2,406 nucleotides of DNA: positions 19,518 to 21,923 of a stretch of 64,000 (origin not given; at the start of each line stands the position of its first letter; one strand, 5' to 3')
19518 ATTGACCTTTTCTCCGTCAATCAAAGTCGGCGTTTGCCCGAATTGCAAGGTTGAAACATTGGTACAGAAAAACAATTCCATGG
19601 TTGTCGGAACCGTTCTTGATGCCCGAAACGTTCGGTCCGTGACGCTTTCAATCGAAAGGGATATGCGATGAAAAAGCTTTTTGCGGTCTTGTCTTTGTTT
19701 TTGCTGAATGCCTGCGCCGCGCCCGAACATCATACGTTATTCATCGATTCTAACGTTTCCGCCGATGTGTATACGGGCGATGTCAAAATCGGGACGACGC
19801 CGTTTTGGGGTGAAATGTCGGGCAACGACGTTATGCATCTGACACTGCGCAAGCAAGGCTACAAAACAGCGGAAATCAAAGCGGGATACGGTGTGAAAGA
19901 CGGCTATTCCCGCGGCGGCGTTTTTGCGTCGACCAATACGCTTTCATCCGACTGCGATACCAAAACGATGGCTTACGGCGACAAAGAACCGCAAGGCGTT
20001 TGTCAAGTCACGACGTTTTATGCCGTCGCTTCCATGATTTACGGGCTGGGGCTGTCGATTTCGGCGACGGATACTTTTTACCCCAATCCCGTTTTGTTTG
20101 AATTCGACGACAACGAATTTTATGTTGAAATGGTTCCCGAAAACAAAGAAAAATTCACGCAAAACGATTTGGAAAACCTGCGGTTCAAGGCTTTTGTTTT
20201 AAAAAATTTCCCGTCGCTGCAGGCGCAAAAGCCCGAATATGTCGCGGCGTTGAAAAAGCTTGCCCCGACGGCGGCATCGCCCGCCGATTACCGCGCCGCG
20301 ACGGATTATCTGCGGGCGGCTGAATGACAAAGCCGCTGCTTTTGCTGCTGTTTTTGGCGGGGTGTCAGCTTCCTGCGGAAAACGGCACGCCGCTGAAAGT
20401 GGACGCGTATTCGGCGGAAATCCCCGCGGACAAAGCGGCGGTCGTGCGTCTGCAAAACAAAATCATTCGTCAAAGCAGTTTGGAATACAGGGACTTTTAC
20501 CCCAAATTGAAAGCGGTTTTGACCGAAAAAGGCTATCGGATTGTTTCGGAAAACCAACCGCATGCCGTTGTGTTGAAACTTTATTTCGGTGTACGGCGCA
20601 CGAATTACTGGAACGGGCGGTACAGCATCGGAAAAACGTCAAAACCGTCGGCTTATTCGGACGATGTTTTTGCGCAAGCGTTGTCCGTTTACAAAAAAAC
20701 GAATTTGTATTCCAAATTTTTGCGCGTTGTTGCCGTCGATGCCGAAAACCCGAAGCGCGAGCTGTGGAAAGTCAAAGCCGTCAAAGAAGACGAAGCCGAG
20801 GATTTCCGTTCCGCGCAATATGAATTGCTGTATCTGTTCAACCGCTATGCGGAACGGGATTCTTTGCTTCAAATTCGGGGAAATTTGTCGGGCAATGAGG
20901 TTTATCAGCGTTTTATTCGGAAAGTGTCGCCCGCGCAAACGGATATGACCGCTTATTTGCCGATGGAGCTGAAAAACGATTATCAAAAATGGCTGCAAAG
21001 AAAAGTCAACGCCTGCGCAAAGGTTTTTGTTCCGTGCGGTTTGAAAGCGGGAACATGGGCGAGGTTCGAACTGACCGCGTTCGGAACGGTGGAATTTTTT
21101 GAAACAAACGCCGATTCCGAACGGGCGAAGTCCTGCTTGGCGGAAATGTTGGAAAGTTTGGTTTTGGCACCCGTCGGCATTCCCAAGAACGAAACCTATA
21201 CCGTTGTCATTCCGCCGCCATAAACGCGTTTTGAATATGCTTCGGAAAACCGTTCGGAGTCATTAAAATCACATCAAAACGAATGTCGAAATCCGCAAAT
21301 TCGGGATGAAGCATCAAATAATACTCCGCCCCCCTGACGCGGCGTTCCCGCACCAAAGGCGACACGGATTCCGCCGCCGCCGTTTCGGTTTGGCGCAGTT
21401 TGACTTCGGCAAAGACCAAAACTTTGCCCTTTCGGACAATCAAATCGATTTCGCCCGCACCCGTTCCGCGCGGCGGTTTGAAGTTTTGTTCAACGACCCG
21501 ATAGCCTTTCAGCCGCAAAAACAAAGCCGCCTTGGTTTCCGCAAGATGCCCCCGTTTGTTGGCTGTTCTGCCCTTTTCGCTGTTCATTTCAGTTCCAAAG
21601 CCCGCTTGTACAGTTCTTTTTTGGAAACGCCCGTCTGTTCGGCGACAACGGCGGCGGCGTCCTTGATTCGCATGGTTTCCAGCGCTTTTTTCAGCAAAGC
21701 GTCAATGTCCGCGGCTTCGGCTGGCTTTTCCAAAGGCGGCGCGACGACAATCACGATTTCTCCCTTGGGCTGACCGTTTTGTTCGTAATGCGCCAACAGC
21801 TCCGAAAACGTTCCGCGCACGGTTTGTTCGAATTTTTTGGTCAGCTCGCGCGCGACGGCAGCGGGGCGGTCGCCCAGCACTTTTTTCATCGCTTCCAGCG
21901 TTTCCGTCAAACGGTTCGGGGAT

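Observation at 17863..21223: Three translationally coupled lipoproteins (two with PEGA domains) directly downstream of the c-di-GMP enzymes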

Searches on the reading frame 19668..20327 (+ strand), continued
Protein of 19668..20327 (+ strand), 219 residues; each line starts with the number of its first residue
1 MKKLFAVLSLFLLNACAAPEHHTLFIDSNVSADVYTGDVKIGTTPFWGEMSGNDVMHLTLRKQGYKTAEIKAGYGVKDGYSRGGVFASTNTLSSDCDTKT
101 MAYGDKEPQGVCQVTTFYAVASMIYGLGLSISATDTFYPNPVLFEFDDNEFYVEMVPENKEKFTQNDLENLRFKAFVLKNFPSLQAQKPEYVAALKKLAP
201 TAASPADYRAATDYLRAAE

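Call 64: find_encoding_contigs(protein=P0047, flank=8000, max_places=2)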
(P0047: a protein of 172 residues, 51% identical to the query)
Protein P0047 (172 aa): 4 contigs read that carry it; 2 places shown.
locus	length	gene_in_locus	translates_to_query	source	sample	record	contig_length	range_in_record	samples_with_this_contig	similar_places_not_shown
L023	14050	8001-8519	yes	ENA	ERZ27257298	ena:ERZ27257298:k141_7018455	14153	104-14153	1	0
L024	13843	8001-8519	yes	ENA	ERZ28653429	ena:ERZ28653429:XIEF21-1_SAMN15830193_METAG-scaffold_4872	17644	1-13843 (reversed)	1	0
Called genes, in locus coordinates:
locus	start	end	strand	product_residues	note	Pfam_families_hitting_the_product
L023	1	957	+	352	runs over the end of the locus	?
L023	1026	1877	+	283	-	PF13637:Ank_4 (faint), PF12796:Ank_2 (faint), PF13606:Ank_3 (faint)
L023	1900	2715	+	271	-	PF13606:Ank_3 (faint), PF13857:Ank_5 (faint), PF12796:Ank_2 (weak)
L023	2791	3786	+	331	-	PF13280:WYL, PF25583:WCX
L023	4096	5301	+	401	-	PF14281:PDDEXK_4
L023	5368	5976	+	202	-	-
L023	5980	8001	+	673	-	PF08308:PEGA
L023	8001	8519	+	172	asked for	-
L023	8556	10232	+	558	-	PF12796:Ank_2, PF13606:Ank_3 (faint), PF13637:Ank_4 (faint), PF00023:Ank (weak), PF12796:Ank_2, PF13857:Ank_5 (weak), PF12796:Ank_2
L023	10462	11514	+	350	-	PF00145:DNA_methylase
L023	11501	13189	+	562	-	PF02518:HATPase_c (weak), PF13589:HATPase_c_3, PF09509:Hypoth_Ymh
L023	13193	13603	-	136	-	PF03852:Vsr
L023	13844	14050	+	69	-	?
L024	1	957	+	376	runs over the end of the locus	PF24521:Ank_KRIT1 (faint), PF13606:Ank_3 (faint), PF12796:Ank_2, PF13857:Ank_5 (weak), PF13637:Ank_4, PF13857:Ank_5 (weak), PF00023:Ank (weak)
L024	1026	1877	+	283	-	PF13637:Ank_4 (faint), PF12796:Ank_2 (faint), PF13606:Ank_3 (faint)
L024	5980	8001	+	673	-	PF08308:PEGA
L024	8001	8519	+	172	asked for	-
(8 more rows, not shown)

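Call 75: search_protein_families(library=padloc, proteins=[window:19668-20324:+, L018:5365-5970:+, L018:5977-8001:+, L018:8001-8441:+, L020:4202-4732:+], max_evalue=0.01)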
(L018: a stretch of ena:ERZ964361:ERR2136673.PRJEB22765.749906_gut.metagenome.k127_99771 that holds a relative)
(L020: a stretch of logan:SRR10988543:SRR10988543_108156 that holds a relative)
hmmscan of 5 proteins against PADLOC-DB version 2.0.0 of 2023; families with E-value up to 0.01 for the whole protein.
window:19668-20324:+ (219 aa): 0 families

L018:5365-5970:+ (202 aa): 0 families

L018:5977-8001:+ (675 aa): 0 families

L018:8001-8441:+ (147 aa): 0 families

L020:4202-4732:+ (177 aa): 0 families

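Call 80: find_related_loci(query=A2, collection=viral_contigs, flank=8000)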
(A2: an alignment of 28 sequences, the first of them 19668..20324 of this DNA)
Query A2 (219 aa) in viral_contigs; peptide patterns used: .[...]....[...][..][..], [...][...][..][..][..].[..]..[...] (x = any residue, [..] = any of these).
19 stretches matched a pattern, but none encodes a relative of the query by tblastn (E <= 1e-3).

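Call 82: find_related_loci(query=A2, collection=metagenome_contigs, flank=8000)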
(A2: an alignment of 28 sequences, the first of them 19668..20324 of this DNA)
Query A2 (219 aa) in metagenome_contigs; peptide patterns used: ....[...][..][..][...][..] (x = any residue, [..] = any of these).
66 stretches matched a pattern; 8 encode a relative of the query (tblastn E <= 1e-3); 8 distinct loci.
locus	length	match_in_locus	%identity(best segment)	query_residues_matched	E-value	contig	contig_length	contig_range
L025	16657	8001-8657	82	1-219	1e-121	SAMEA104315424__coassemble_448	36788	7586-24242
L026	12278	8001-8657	79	1-219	2e-113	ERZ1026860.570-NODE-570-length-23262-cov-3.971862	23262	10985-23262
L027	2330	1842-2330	100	1-163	6e-117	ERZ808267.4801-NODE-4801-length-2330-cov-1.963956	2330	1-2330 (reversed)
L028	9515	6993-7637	53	1-208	3e-73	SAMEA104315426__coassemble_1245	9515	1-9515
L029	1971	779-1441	49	1-217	2e-70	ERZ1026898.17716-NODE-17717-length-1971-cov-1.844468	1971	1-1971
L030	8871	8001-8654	47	1-219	1e-63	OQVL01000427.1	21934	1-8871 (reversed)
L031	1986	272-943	45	1-217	5e-59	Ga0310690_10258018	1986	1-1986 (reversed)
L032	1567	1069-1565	84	1-174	2e-49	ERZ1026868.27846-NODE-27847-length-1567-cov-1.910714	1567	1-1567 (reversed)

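Call 86: search_protein_families(library=pfam, proteins=[L025:66-1286:-, L025:1288-2361:-, L025:2366-3355:-, L025:4144-6192:+], max_evalue=0.0001)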
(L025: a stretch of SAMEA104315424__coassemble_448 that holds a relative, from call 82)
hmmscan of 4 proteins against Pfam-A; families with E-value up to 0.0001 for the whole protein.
L025:66-1286:- (406 aa): 1 family
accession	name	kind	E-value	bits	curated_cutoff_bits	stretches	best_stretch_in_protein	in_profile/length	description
PF00145.23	DNA_methylase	-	3.4e-60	204.6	22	1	5-399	2-323/324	C-5 cytosine-specific DNA methylase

L025:1288-2361:- (357 aa): 4 families
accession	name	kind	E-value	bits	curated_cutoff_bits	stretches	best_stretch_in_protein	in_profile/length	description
PF00145.23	DNA_methylase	-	8.2e-71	239.5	22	1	4-350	1-322/324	C-5 cytosine-specific DNA methylase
PF09445.16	Methyltransf_15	-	2.6e-06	27.6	22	1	6-110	4-109/165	RNA cap guanine-N2 methyltransferase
PF01728.25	FtsJ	-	9.8e-06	26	24.1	1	2-120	21-138/181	FtsJ-like methyltransferase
PF13847.12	Methyltransf_31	-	7.4e-05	22.9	27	0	2-92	3-85/145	Methyltransferase domain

L025:2366-3355:- (329 aa): 1 family
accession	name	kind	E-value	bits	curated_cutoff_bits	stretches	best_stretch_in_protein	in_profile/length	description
PF13391.12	HNH_2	-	5.7e-12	45.8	21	1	220-272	1-65/66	HNH endonuclease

L025:4144-6192:+ (682 aa): 5 families
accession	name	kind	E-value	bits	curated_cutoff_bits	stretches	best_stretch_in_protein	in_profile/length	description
PF00563.25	EAL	-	3.1e-70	236.6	31.3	1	424-658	2-236/236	EAL domain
PF00990.26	GGDEF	-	1.4e-20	74.1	23.8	1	247-399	1-156/161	Diguanylate cyclase, GGDEF domain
PF08447.18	PAS_3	-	1.3e-05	25.8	25.6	1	40-113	9-83/89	PAS fold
PF08448.16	PAS_4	-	8.2e-05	23.2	23.1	0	135-234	1-106/110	PAS fold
PF00989.32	PAS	-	8.7e-05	22.9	22.6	0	133-233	5-113/113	PAS fold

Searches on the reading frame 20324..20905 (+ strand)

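Call 46: search_protein_families(library=pfam, proteins=[window:20324-20905:+], max_evalue=10)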
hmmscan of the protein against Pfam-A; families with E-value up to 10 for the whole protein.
window:20324-20905:+ (194 aa): 1 family
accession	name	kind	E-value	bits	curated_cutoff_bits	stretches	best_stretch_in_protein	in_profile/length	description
PF07547.18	RSD-2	-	0.11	13.3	25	1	123-169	32-78/84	RSD-2 N-terminal domain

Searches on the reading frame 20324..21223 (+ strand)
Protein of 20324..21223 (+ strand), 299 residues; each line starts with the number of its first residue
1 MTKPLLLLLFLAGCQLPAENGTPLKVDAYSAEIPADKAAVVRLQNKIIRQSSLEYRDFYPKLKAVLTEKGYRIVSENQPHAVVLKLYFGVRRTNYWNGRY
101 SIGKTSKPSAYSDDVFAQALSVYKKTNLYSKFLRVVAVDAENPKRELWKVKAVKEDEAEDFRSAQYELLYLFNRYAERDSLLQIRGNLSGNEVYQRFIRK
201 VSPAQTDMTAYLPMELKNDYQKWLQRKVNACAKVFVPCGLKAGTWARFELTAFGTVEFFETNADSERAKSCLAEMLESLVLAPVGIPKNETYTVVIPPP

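Call 7: search_protein_families(library=pfam, proteins=[window:20324-21223:+], max_evalue=0.01)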
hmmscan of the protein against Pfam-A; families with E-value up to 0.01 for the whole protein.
window:20324-21223:+ (299 aa): 0 families

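Call 8: search_protein_families(library=ncbifam, proteins=[window:20324-21223:+], max_evalue=0.1)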
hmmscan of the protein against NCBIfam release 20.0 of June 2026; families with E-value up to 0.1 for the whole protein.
window:20324-21223:+ (299 aa): 0 families

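Call 19: find_homologous_proteins(query=window:20324-21223:+, max_evalue=0.01)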
Query window:20324-21223:+ (299 aa): 7 proteins with E <= 0.01 among 1146 candidates.
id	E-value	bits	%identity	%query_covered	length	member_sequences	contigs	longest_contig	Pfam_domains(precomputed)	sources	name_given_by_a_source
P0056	5.2e-189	645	96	100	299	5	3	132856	-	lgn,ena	-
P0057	2.0e-124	433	66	95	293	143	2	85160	-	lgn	-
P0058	3.1e-123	429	66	96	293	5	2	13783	-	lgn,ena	-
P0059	1.7e-104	367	60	95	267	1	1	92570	-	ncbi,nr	ncbi:MAG: hypothetical protein KH347_04455 [Acetobacter sp.]|nr:hypothetical protein [Acetobacter sp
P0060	1.5e-96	341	54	95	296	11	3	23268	-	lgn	-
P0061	7.2e-86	306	49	100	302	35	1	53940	-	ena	-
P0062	8.9e-75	270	49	98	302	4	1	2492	-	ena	-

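Call 26: search_solved_structures(query=A3, max_evalue=10)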
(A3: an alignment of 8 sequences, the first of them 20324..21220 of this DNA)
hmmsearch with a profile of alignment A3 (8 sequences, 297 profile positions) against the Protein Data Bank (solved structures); distinct sequences matched with E-value up to 10: 0.

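Call 35: search_protein_representatives(alignment_id=A3)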
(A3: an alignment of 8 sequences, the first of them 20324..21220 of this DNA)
Query: 8 sequences, 297 profile positions. Proteins with E-value up to 0.001 (for the whole library): 51; up to 1e-10: 16; up to 1e-30: 9. The best 51 are listed.
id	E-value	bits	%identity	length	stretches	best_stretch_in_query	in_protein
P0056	2.7e-160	549.1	-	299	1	1-296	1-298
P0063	1.9e-120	418.2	-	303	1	8-295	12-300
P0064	3.7e-113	394.4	-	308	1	1-295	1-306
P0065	9.2e-75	268.3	-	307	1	4-295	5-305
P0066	2.8e-67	243.8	-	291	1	17-294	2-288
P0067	9.3e-58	212.5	-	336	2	6-259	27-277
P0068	1.6e-50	188.7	-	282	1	9-295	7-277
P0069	1.7e-44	168.9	-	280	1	5-192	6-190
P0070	1.0e-40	156.5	-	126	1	175-279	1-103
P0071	3.9e-29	118.5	-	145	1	8-121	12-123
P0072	4.6e-24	101.9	-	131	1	1-113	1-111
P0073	5.1e-21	91.9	-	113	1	85-158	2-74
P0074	4.1e-19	85.6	-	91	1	8-95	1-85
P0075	7.1e-12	61.8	-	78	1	1-70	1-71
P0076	8.8e-12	61.5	-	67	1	2-50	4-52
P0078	6.6e-09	52.1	-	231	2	6-99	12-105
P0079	5.7e-08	49.0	-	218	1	8-196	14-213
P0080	5.3e-07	45.8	-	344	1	44-166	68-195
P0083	8.1e-06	42.0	-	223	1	4-189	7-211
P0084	8.8e-06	41.8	-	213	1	5-162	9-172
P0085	1.0e-05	41.6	-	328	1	37-190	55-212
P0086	1.4e-05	41.2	-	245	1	5-167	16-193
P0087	2.3e-05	40.5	-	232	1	8-179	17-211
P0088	2.8e-05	40.2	-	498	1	5-214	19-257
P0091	5.0e-05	39.4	-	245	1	44-184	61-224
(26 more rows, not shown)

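Call 36: search_protein_families(library=pfam, proteins=[P0078, P0079, P0080, P0083, P0084, P0085, P0086, P0087, P0088, P0091], max_evalue=0.01)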
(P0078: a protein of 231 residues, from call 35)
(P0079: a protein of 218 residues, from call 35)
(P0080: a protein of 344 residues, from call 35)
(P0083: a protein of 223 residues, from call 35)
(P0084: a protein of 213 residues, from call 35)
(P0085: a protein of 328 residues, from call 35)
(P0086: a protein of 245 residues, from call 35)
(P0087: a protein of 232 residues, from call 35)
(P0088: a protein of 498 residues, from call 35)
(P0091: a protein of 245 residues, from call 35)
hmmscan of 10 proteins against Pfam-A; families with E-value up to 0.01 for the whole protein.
P0078 (231 aa): 3 families
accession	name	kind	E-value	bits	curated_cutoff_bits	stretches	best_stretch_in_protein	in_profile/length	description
PF13590.11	DUF4136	-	8.2e-12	46.2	32.8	1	48-187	20-129/152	Domain of unknown function (DUF4136)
PF05818.17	TraT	-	0.0039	17.4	31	1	57-137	32-110/214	Enterobacterial TraT complement resistance protein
PF03207.18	OspD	-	0.0056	16.5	25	0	1-75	1-86/254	Borrelia outer surface protein D (OspD)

P0079 (218 aa): 1 family
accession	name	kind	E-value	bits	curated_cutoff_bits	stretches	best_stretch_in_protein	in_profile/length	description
PF13590.11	DUF4136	-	6.8e-07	30.3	32.8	1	47-175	18-131/152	Domain of unknown function (DUF4136)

P0080 (344 aa): 4 families
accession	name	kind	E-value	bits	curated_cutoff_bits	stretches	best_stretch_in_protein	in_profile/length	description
PF13180.12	PDZ_2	-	3.8e-10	40.3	27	1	266-325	12-65/80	PDZ domain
PF13590.11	DUF4136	-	2.7e-08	34.8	32.8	1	71-192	27-138/152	Domain of unknown function (DUF4136)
PF17820.7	PDZ_6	-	2.1e-07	31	27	1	276-321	2-46/54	PDZ domain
PF00595.29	PDZ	-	0.009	16.8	23.2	0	269-324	23-77/81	PDZ domain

P0083 (223 aa): 0 families

P0084 (213 aa): 1 family
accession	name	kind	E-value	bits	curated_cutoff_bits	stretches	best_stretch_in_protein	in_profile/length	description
PF13590.11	DUF4136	-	2.5e-05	25.2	32.8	1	37-131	15-101/152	Domain of unknown function (DUF4136)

P0085 (328 aa): 4 families
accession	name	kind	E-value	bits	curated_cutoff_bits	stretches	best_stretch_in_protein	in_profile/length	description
PF13590.11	DUF4136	-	1e-12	49.1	32.8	1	54-183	14-136/152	Domain of unknown function (DUF4136)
PF13180.12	PDZ_2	-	2.8e-08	34.3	27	1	238-322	3-75/80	PDZ domain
PF00595.29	PDZ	-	5.3e-07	30.4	23.2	1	234-314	8-80/81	PDZ domain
PF17820.7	PDZ_6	-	7.3e-06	26.1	27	1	263-316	2-54/54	PDZ domain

P0086 (245 aa): 1 family
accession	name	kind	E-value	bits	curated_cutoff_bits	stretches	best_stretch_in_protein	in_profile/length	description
PF13590.11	DUF4136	-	1.2e-08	36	32.8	1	49-196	14-145/152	Domain of unknown function (DUF4136)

P0087 (232 aa): 0 families

P0088 (498 aa): 1 family
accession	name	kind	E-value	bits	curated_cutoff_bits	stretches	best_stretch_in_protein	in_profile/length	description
PF13590.11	DUF4136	-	3.4e-06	28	32.8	1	59-193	25-128/152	Domain of unknown function (DUF4136)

P0091 (245 aa): 1 family
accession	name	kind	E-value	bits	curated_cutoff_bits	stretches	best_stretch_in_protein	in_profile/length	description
PF13590.11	DUF4136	-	7.2e-09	36.7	32.8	1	62-196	25-129/152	Domain of unknown function (DUF4136)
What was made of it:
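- On DUF4136 (PF13590), LipoC: Four of those (P0078, P0080, P0085, P0086) are above the 32.8-bit cut-off, as is P0091 at 36.7 bits (calls 35, 36).
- Closest known: DUF4136 lipoproteins. Same: The LipoC N-terminal half retrieves DUF4136 lipoproteins in a profile search (calls 35, 36).
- Its remote relatives are DUF4136 lipoproteins (calls 35, 36).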

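Call 75: search_protein_families(library=padloc, proteins=[window:20324-21220:+], max_evalue=0.01)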
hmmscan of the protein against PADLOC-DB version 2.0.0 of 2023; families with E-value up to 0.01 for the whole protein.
window:20324-21220:+ (299 aa): 0 families

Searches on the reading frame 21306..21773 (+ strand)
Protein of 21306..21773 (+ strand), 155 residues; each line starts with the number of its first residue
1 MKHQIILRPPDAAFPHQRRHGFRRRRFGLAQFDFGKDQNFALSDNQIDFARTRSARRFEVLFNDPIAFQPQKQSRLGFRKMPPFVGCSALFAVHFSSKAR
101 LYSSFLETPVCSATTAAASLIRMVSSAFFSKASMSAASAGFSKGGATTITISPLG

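Call 7: search_protein_families(library=pfam, proteins=[window:21306-21773:+], max_evalue=0.01)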
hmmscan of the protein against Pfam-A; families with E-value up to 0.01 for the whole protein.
window:21306-21773:+ (155 aa): 0 families

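Call 8: search_protein_families(library=ncbifam, proteins=[window:21306-21773:+], max_evalue=0.1)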
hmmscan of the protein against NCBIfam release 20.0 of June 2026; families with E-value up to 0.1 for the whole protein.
window:21306-21773:+ (155 aa): 0 families
